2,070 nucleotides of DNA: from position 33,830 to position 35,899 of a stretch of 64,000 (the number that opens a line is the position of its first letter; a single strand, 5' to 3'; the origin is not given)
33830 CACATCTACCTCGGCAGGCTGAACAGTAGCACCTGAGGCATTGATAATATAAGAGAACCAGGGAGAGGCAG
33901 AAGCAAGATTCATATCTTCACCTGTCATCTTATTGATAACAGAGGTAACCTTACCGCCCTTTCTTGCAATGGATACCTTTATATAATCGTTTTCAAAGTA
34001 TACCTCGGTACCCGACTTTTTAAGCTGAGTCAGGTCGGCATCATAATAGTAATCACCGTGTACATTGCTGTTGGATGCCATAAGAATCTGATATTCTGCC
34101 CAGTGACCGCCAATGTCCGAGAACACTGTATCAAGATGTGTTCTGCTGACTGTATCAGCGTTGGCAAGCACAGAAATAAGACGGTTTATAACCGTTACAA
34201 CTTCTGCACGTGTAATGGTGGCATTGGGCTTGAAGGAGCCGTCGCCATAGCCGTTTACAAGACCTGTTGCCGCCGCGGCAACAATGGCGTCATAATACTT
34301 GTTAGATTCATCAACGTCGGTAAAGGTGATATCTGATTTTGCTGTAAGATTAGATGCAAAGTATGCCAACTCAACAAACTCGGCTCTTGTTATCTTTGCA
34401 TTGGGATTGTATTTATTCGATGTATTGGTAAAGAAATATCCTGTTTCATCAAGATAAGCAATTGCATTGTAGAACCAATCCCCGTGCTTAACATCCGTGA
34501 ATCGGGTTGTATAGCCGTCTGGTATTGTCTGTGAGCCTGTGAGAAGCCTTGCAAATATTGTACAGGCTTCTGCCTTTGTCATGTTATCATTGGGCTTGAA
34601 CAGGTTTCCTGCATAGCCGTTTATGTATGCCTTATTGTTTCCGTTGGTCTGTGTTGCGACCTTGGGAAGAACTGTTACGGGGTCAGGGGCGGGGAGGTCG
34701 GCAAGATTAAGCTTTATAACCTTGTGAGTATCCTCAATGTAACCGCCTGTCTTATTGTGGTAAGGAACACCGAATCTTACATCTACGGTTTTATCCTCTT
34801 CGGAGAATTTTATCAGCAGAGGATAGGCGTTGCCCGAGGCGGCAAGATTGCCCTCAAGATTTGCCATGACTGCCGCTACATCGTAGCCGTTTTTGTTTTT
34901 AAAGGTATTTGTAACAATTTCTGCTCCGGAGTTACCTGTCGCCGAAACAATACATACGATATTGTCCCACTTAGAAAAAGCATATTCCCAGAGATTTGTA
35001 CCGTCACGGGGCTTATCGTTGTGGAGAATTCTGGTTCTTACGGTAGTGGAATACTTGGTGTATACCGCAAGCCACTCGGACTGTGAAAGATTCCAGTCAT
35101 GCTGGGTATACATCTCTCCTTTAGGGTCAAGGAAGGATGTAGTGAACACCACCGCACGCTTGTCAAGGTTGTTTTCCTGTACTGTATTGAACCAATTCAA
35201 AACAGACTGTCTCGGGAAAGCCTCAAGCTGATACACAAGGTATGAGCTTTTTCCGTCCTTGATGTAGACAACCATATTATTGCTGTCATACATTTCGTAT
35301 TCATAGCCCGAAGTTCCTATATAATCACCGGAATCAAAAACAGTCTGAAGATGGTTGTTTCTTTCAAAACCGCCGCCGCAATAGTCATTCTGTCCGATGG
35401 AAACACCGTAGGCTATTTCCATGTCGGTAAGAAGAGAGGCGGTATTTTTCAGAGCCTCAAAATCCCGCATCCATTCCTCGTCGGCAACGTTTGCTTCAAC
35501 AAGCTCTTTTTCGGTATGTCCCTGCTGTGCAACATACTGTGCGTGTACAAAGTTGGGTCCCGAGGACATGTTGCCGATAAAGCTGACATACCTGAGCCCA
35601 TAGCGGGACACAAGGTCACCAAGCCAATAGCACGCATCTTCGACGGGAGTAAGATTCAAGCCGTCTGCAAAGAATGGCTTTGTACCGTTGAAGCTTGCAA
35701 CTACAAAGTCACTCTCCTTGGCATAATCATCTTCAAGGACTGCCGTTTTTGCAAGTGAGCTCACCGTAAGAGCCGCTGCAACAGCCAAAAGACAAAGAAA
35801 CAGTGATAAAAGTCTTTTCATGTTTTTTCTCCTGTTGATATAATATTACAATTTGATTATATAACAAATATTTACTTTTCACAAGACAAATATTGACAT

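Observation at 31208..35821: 1537-aa surface protein with an internal SLH triplet and about 1300 aa of unassigned sequence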

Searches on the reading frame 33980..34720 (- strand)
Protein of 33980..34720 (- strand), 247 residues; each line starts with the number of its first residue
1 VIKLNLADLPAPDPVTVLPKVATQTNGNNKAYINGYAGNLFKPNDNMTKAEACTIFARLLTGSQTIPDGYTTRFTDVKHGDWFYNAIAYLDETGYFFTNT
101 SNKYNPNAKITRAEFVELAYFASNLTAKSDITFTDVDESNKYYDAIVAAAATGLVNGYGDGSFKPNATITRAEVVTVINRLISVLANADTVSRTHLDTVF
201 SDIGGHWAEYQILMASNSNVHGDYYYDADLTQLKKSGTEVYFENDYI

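Call 65: search_solved_structures(query=window:33980-34720:-, max_evalue=0.001, show_alignments=3)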
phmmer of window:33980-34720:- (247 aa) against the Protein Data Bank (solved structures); distinct sequences matched with E-value up to 0.001: 6.
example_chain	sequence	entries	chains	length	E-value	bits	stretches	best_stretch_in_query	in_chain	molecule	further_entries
3pyw_A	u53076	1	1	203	9.2e-10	41.6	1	74-178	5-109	S-layer protein sap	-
6bt4_A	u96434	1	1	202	1.1e-09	41.3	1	73-178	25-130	S-layer protein sap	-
9g93_A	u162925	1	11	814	8.5e-09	38.4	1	49-178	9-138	S-layer protein sap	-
8bz2_A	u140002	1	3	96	1.4e-05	27.9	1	133-190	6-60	S-layer homology domain-containing protein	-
8bys_A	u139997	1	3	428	5.3e-05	26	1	126-189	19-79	S-layer homology domain-containing protein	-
8bym_A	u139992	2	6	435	6.6e-05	25.7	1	132-189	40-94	S-layer homology domain-containing protein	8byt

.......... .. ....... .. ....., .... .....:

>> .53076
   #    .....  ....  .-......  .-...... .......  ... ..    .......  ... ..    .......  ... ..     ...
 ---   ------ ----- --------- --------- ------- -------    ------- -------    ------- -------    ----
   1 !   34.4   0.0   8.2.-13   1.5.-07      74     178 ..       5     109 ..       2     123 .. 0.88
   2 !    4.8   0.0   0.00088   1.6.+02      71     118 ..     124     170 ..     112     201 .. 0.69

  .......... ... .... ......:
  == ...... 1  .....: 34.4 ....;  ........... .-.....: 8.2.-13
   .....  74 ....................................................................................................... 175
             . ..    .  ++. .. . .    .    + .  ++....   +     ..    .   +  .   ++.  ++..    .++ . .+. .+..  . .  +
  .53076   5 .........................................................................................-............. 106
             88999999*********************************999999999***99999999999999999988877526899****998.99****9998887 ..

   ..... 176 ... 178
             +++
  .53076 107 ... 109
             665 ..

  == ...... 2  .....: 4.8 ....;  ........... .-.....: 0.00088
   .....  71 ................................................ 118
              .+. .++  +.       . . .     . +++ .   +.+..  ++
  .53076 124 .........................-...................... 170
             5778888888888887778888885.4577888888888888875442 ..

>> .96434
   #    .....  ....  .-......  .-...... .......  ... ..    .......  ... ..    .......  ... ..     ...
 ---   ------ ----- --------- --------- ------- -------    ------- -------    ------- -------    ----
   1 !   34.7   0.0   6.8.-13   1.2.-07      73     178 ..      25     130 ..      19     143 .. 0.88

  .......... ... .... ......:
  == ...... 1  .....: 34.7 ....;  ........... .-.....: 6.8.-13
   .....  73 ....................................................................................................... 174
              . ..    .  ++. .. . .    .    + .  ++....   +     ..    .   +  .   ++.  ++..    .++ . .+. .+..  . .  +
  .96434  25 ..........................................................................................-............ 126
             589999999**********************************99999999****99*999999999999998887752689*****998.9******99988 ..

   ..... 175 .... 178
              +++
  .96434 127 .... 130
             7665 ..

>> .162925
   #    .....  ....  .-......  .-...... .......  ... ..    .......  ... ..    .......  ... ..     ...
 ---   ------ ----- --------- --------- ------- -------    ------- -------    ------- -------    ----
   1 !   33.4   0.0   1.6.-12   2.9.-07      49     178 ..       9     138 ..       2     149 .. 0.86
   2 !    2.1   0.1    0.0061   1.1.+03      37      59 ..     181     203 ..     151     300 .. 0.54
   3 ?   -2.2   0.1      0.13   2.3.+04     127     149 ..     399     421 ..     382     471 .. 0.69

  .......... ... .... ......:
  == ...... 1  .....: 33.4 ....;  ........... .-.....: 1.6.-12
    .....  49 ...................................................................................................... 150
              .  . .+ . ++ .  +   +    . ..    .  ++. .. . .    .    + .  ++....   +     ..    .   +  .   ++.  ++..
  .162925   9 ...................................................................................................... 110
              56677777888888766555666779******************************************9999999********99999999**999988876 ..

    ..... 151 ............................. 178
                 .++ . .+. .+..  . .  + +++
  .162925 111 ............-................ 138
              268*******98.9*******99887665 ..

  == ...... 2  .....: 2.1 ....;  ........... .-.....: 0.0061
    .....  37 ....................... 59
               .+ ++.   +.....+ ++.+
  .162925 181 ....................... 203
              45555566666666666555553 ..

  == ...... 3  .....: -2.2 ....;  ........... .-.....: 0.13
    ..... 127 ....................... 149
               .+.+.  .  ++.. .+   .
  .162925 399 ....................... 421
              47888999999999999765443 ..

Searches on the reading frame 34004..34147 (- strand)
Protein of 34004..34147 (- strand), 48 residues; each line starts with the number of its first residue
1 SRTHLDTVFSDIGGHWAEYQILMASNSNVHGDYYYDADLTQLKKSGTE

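Call 90: search_protein_families(library=pfam, proteins=[window:34004-34147:-], max_evalue=1)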
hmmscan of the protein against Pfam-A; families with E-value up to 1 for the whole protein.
seq(48 aa): 0 families

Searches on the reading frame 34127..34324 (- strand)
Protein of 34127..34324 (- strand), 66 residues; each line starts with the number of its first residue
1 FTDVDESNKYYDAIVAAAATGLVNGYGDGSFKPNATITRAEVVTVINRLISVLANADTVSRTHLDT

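Call 90: search_protein_families(library=pfam, proteins=[window:34127-34324:-], max_evalue=1)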
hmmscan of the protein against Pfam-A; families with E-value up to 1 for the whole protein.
seq(66 aa): 1 family
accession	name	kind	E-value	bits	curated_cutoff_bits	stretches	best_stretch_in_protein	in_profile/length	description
PF00395.25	SLH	-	8.5e-15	54.9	20.8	1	1-42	2-43/44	S-layer homology domain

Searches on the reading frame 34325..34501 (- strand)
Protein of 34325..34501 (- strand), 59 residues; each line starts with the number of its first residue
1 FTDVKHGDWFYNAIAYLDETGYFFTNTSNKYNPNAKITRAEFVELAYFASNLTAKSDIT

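Call 90: search_protein_families(library=pfam, proteins=[window:34325-34501:-], max_evalue=1)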
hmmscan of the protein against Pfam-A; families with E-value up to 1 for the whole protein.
seq(59 aa): 1 family
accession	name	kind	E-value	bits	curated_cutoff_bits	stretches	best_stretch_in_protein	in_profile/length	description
PF00395.25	SLH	-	7.2e-10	39.1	20.8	1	1-42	2-43/44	S-layer homology domain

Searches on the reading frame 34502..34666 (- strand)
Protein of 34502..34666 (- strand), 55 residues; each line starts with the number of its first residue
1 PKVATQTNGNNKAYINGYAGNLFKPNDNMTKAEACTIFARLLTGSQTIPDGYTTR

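Call 90: search_protein_families(library=pfam, proteins=[window:34502-34666:-], max_evalue=1)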
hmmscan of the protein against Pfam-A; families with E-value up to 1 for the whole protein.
seq(55 aa): 1 family
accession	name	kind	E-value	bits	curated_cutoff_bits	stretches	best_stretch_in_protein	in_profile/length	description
PF00395.25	SLH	-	2.7e-06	27.7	20.8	1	14-35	23-44/44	S-layer homology domain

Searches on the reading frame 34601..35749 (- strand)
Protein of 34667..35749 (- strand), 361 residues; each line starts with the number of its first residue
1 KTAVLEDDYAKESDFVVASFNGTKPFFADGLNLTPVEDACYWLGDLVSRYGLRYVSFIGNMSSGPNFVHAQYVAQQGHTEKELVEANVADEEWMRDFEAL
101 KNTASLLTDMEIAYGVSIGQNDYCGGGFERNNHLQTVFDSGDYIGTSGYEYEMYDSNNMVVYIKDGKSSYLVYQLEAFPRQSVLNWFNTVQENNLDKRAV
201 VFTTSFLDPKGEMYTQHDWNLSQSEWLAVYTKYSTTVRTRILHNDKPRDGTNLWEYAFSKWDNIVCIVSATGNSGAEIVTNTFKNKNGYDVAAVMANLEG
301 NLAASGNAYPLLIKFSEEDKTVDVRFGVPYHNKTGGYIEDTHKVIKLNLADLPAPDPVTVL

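Call 26: search_solved_structures(query=A2, max_evalue=1)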
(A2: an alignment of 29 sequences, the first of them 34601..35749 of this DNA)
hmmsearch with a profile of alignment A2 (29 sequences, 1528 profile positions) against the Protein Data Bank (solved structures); distinct sequences matched with E-value up to 1: 9.
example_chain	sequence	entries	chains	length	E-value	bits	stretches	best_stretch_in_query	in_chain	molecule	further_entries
6bt4_A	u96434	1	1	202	2e-15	58.4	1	395-540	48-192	S-layer protein sap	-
3pyw_A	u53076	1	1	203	2.6e-15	58.1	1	395-540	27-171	S-layer protein sap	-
9g93_A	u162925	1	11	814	8e-13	49.9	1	395-541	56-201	S-layer protein sap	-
8bz2_A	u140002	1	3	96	2.4e-10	41.7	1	493-542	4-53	S-layer homology domain-containing protein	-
8bys_A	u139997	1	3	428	6e-10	40.3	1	480-541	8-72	S-layer homology domain-containing protein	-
8bym_A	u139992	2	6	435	1.1e-09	39.4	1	490-541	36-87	S-layer homology domain-containing protein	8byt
7zgx_A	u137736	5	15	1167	1.4e-05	25.9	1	484-545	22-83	S-layer protein SlpA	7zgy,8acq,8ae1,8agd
8rk3_o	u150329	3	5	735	0.022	15.3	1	954-992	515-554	Tip attachment protein J domain-containing protein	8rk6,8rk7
8adn_N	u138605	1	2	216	0.33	11.4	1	381-412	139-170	Proteasome subunit beta type-1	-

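Call 27: predict_structure(alignment_id=A2)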
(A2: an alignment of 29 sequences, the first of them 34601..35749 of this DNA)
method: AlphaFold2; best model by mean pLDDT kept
length: 383 residues; sequences in the alignment: 29
mean_pLDDT: 89.2   pTM: 0.88
mean pLDDT of the five models: 89.2, 88.7, 86.9, 86.3, 85.3
residues with pLDDT >= 90: 268; 70-90: 82; 50-70: 22; < 50: 11
segments of 3 or more residues with pLDDT < 50: 380-383
pLDDT, mean of each block of 10 residues (from residue 1): 91 94 87 93 94 96 91 93 94 94 96 94 89 91 89 94 90 96 97 96 94 89 82 83 87 96 97 78 98 93 90 97 97 92 97 76 51 48 40
secondary structure, 60 per line:
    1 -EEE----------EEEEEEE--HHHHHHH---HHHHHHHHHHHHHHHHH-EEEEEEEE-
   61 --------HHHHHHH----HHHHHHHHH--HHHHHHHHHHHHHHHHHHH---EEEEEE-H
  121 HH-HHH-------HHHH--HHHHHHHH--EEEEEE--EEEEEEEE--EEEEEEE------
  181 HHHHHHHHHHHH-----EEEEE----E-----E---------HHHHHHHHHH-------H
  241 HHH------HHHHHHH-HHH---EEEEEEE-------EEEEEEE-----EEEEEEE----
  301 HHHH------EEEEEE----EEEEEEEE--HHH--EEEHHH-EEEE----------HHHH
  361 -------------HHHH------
elements in order: E2-4 E15-21 H24-30 H34-50 E52-59 H69-75 H80-88 H91-109 E113-118 H134-137 H140-147 E150-155 E158-165 E168-174 H181-192 E198-202 H223-232 H240-243 H250-256 E264-270 E278-284 E290-296 H301-304 E311-316 E321-328 E336-338 E343-346 H357-360 H374-377

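Call 29: fold_search(model_id=the predicted structure, library=pdb)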
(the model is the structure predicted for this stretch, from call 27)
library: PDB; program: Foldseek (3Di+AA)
matches with E <= 10: 817; with E <= 0.001: 23
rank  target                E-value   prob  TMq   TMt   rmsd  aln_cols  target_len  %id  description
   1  2xmo_A                1.8e-07  1.00  0.41  0.39   8.2       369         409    9  The crystal structure of Lmo2642 (released 2011-02-23)
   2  1ute_A                4.8e-07  1.00  0.40  0.48  10.1       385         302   11  PIG PURPLE ACID PHOSPHATASE COMPLEXED WITH PHOSPHATE (released 1999-10-01)
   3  7ov8_A                5.1e-07  1.00  0.39  0.47  10.6       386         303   11  Crystal structure of pig purple acid phosphatase in complex with 4-(2-hydroxyethyl)-1-piperazineethanesulfonic acid (H (released 2022-03-23)
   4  7ov2_A                5.7e-07  1.00  0.42  0.51   8.1       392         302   10  Crystal structure of pig purple acid phosphatase in complex with L-glutamine, (poly)ethylene glycol fragments and glyc (released 2022-01-12)
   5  5uq6                  6.0e-07  1.00  0.42  0.51  10.2       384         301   10  PIG PURPLE ACID PHOSPHATASE COMPLEXED WITH PHOSPHATE IN TWO COORDINATION MODES ALONG WITH A BRIDGING HYDROXIDE ION (released 2017-05-24)
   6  3tgh                  1.1e-06  1.00  0.41  0.48   7.6       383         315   10  GAP50 the anchor in the inner membrane complex of Plasmodium (released 2012-03-07)
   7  1qfc                  1.2e-06  1.00  0.39  0.49  10.1       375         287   10  STRUCTURE OF RAT PURPLE ACID PHOSPHATASE (released 2000-04-10)
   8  3d03_A                3.6e-06  1.00  0.40  0.53   7.1       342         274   12  1.9A structure of Glycerophoshphodiesterase (GpdQ) from Enterobacter aerogenes (released 2008-10-14)
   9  1war                  4.7e-06  1.00  0.43  0.51   8.2       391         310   10  Recombinant Human Purple Acid Phosphatase expressed in Pichia Pastoris (released 2005-07-06)
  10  2bq8                  7.4e-06  1.00  0.44  0.53   7.8       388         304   10  Crystal structure of human purple acid phosphatase with an inhibitory conformation of the repression loop (released 2005-10-24)
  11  9a6c_B                7.4e-06  1.00  0.39  0.32  14.4       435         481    6  Integrative model of YYDD-YYDB by crosslinking MS and deep learning (released 2024-09-18)
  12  2yvt                  5.2e-05  1.00  0.37  0.51   9.7       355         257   11  Crystal structure of aq_1956 (released 2007-10-16)
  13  9r0h_B                1.9e-04  1.00  0.34  0.26   9.3       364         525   10  Human CD73 (ecto 5'-nucleotidase) in complex with compound 6 (ORIC-533) (released 2025-11-12)
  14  4tug_C                1.9e-04  1.00  0.34  0.40  10.3       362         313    8  Crystal structure of MjMre11-DNA2 complex (released 2014-10-15)
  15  4lty_C                2.2e-04  1.00  0.37  0.42   9.4       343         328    8  Crystal Structure of E.coli SbcD at 1.8 A Resolution (released 2014-02-26)
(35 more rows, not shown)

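Call 45: find_homologous_proteins(query=window:34667-35749:-, max_evalue=0.001)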
Query window:34667-35749:- (361 aa): 1 proteins with E <= 0.001 among 1401 candidates.
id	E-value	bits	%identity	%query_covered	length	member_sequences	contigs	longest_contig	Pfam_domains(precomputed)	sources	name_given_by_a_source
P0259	2.7e-89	318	55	71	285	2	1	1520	-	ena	-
